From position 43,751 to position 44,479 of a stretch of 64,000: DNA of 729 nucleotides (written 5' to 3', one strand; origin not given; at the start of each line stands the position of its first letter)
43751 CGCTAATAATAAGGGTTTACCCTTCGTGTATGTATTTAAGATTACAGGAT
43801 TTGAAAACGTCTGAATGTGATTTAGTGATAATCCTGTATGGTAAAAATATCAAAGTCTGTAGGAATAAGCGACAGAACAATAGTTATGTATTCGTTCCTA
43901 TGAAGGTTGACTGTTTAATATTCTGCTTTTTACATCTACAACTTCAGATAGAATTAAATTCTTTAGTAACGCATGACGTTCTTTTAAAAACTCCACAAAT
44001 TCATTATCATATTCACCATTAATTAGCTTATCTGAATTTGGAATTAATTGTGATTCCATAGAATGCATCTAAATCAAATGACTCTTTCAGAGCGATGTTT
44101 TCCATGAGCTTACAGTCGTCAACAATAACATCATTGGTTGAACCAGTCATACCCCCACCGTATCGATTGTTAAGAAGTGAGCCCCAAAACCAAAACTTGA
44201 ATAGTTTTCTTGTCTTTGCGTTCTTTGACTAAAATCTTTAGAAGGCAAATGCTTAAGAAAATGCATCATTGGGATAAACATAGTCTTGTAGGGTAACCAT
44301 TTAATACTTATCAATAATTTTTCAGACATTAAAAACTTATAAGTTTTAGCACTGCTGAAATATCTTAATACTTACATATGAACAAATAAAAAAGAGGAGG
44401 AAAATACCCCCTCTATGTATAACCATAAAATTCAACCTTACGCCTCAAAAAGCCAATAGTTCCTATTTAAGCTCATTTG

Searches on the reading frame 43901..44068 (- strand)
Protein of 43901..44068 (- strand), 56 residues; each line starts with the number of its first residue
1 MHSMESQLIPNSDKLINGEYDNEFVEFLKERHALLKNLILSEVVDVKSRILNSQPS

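Call 50: search_protein_families(library=pfam, proteins=[window:43901-44068:-], max_evalue=1)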
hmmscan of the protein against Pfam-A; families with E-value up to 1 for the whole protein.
window:43901-44068:- (56 aa): 1 family
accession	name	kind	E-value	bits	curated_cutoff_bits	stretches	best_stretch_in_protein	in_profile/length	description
PF07194.16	P2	-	0.052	14.1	23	1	8-47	35-75/81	P2 response regulator binding domain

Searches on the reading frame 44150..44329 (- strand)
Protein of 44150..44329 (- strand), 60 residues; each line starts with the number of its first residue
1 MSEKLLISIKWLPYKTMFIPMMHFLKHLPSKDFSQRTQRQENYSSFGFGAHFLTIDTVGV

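Call 50: search_protein_families(library=pfam, proteins=[window:44150-44329:-], max_evalue=1)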
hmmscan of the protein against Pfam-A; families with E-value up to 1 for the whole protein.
window:44150-44329:- (60 aa): 0 families
